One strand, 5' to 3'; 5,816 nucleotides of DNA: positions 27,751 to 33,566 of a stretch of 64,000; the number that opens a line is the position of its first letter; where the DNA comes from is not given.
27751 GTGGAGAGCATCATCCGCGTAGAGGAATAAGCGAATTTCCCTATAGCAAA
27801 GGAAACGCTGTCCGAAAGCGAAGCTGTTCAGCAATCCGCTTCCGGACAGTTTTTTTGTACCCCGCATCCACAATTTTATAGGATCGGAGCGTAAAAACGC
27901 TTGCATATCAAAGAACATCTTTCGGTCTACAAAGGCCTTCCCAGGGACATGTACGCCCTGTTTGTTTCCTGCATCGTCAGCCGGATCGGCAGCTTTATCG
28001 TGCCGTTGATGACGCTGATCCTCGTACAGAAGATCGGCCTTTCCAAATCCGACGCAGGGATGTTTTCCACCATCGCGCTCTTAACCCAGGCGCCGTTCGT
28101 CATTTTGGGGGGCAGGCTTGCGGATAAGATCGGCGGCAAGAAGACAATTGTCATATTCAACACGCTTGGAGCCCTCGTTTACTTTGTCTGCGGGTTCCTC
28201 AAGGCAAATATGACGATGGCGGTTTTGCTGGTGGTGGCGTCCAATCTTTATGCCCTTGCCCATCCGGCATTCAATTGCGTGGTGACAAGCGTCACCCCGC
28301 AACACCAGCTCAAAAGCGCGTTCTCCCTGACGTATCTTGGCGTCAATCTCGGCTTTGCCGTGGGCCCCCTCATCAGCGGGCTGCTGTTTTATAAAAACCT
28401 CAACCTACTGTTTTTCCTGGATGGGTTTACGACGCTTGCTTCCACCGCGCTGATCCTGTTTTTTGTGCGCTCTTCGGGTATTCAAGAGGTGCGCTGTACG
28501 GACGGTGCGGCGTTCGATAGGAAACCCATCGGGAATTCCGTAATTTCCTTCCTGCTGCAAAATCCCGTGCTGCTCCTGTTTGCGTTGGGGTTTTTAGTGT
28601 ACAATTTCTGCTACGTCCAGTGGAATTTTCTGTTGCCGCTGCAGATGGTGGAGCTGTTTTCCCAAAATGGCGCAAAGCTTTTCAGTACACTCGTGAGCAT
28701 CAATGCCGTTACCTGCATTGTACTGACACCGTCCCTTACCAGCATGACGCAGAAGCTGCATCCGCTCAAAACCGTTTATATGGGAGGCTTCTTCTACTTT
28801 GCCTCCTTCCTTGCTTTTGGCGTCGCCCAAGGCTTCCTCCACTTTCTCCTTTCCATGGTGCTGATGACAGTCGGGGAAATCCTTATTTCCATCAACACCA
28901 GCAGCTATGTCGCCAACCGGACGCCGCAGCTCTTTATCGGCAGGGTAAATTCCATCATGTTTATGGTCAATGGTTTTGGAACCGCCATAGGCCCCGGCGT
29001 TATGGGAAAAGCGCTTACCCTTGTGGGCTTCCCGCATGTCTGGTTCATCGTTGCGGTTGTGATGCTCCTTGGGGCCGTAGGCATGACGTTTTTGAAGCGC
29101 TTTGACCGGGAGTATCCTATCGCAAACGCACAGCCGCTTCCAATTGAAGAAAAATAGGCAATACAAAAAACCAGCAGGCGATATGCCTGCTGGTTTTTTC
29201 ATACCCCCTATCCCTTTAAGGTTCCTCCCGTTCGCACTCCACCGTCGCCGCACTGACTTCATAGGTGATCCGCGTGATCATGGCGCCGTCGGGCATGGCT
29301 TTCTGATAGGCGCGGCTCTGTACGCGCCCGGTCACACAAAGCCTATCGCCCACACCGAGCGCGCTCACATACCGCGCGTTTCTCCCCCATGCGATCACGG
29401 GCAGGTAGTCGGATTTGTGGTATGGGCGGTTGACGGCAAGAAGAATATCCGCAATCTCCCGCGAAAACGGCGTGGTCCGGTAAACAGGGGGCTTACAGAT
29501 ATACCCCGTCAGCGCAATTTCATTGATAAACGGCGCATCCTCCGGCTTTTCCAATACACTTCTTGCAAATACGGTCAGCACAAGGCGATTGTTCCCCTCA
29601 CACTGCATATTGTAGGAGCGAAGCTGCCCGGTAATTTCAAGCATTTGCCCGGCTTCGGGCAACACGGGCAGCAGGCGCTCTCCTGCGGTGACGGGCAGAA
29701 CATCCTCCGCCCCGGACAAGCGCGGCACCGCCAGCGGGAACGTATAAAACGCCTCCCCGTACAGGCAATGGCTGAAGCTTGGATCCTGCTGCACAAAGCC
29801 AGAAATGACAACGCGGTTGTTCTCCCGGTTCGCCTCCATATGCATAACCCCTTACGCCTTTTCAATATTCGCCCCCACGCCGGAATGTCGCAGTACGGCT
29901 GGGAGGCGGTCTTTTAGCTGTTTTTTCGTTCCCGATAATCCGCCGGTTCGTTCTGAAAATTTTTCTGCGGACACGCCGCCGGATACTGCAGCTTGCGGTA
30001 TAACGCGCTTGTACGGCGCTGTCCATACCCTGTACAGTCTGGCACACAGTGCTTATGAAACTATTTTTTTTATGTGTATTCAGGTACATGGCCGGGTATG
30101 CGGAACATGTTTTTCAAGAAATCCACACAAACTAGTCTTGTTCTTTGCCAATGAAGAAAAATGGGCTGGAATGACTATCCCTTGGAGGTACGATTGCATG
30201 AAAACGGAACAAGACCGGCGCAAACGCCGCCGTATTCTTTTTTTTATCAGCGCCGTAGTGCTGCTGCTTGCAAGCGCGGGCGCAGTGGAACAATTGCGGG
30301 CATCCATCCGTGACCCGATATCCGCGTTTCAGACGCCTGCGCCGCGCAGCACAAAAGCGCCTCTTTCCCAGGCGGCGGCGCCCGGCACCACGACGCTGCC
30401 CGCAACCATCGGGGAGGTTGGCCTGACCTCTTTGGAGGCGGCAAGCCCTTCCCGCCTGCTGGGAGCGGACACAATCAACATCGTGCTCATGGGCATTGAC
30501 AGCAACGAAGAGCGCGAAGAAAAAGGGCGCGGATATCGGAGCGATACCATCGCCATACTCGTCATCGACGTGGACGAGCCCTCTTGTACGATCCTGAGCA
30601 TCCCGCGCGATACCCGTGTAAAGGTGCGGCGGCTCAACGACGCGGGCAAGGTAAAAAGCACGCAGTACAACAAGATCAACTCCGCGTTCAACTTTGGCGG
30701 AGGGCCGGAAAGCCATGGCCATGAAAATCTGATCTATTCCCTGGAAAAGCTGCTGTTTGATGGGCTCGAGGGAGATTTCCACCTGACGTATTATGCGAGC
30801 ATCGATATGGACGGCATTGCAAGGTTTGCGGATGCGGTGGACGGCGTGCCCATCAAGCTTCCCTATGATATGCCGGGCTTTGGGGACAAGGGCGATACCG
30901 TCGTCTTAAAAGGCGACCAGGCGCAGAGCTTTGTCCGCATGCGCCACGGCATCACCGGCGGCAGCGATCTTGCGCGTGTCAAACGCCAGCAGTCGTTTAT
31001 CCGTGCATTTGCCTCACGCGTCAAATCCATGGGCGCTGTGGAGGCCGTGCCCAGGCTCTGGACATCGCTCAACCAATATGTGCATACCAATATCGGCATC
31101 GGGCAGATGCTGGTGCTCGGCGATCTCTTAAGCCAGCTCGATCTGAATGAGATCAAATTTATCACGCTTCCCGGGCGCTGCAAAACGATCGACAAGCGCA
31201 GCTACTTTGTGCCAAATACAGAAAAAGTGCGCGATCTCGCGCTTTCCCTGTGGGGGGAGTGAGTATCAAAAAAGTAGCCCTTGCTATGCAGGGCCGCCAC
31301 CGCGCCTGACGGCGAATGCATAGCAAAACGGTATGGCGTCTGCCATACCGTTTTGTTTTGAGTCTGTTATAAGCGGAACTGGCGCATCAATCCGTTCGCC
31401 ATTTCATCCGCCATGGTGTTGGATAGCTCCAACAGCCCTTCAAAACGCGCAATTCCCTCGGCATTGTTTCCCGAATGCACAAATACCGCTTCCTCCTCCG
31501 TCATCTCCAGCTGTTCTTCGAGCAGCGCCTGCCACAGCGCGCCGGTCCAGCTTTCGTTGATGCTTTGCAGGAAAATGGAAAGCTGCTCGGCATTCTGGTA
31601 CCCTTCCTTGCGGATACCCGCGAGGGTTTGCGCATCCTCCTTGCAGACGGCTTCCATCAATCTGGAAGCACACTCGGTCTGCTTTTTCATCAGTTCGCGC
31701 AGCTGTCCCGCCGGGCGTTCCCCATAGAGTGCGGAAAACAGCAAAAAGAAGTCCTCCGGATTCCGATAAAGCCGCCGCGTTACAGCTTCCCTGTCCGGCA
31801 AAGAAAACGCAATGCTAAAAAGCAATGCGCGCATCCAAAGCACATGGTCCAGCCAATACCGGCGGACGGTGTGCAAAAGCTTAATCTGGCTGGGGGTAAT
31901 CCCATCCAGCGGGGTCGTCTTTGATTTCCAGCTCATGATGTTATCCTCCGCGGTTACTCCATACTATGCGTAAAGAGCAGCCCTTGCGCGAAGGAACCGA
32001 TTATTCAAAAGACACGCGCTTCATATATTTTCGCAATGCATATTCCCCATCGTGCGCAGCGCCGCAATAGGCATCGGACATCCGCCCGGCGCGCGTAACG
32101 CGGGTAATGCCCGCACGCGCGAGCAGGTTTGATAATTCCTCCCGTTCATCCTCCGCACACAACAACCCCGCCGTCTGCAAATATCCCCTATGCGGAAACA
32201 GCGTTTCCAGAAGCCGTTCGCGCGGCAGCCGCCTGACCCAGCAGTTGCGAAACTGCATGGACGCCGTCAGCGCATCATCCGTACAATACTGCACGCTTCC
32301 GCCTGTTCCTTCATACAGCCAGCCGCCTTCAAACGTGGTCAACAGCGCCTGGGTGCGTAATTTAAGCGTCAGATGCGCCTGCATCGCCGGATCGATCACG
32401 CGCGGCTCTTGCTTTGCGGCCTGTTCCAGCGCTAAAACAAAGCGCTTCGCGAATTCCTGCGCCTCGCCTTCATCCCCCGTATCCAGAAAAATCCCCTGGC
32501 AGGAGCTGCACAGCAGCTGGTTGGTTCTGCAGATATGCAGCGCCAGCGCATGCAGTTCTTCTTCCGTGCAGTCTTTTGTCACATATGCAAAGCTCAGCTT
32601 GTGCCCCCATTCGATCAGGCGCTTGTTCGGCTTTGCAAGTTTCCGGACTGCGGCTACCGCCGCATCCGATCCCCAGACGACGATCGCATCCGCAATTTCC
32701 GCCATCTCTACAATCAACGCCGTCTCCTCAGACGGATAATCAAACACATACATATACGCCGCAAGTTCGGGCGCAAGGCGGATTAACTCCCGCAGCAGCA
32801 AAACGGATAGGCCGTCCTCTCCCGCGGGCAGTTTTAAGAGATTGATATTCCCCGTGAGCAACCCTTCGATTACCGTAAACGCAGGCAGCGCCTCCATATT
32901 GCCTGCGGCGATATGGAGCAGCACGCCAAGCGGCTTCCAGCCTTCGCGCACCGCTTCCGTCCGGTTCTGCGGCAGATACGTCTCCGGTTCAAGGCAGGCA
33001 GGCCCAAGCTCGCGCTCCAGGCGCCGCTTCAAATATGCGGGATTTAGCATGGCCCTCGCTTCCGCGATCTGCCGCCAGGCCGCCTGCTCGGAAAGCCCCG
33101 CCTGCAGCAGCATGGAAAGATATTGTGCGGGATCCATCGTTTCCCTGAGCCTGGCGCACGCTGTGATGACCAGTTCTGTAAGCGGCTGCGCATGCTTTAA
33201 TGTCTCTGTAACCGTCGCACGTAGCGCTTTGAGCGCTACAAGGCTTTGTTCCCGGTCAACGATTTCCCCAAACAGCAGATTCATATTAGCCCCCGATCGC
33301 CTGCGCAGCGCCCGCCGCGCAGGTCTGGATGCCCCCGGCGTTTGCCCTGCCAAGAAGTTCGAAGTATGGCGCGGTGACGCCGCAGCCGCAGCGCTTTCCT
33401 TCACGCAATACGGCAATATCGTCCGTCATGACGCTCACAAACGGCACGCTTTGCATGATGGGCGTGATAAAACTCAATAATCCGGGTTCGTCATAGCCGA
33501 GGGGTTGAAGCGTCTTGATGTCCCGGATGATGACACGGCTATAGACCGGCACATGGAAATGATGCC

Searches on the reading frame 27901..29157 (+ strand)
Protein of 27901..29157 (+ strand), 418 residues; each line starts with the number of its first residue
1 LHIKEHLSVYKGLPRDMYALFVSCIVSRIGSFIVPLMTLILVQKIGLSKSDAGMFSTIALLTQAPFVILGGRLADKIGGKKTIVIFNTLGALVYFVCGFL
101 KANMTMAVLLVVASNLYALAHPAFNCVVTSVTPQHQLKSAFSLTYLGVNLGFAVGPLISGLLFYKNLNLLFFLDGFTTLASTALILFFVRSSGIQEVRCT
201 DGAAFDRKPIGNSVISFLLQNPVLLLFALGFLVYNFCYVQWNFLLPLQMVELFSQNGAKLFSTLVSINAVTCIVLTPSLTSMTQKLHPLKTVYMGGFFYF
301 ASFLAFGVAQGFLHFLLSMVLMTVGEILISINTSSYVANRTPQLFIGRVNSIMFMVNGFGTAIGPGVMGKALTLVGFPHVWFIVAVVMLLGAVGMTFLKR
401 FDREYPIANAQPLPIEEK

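Call 8: search_protein_families(library=pfam, proteins=[window:27901-29157:+], max_evalue=0.001)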
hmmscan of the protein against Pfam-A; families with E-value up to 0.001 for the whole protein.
window:27901-29157:+ (418 aa): 3 families
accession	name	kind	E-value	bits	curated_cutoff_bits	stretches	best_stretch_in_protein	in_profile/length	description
PF07690.21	MFS_1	-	5.3e-47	160.9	33.4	2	21-365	2-347/347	Major Facilitator Superfamily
PF05977.19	MFS_3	-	2.4e-06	26.8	27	1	19-398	14-393/524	Transmembrane secretion effector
PF12832.13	MFS_1_like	-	4.7e-05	23.1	25.2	1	32-369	17-359/373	MFS_1 like family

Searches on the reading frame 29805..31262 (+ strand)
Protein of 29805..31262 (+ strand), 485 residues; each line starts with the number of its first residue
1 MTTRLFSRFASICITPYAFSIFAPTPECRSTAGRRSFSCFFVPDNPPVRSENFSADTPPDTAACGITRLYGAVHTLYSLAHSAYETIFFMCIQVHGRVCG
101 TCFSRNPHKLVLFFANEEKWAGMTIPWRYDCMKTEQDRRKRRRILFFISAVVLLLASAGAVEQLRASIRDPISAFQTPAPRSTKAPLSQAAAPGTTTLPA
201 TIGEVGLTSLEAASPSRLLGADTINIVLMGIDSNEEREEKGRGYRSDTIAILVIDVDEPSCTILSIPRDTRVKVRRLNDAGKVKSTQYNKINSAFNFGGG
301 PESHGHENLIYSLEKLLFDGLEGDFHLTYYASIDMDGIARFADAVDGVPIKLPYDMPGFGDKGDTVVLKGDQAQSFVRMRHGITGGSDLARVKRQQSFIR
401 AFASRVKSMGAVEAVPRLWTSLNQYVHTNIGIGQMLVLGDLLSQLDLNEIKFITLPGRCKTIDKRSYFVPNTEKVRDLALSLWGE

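Call 8: search_protein_families(library=pfam, proteins=[window:29805-31262:+], max_evalue=0.001)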
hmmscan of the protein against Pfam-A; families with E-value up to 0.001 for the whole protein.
window:29805-31262:+ (485 aa): 1 family
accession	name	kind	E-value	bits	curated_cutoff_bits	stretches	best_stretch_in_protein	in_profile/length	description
PF03816.19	LytR_cpsA_psr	-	7.2e-26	91.6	24.6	1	245-407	1-149/150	LytR_cpsA_psr family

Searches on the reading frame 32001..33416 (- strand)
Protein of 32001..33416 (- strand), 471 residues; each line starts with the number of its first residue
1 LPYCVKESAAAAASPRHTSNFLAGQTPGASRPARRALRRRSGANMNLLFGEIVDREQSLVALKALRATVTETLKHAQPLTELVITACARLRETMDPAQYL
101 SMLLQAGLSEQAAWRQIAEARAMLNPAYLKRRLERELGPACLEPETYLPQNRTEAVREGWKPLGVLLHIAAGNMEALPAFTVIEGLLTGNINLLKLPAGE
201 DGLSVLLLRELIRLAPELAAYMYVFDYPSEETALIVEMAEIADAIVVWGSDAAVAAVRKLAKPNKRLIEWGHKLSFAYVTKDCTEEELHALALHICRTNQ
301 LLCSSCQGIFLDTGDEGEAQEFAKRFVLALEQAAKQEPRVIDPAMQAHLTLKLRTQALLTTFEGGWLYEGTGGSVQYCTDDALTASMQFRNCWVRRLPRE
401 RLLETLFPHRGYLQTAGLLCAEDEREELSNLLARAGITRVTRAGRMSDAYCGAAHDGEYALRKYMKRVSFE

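Call 8: search_protein_families(library=pfam, proteins=[window:32001-33416:-], max_evalue=0.001)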
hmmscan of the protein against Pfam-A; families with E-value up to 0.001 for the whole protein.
window:32001-33416:- (471 aa): 1 family
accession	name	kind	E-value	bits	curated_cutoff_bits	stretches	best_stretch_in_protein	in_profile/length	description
PF05893.19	LuxC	-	1.4e-65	222.2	21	1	99-464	29-398/401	Acyl-CoA reductase (LuxC)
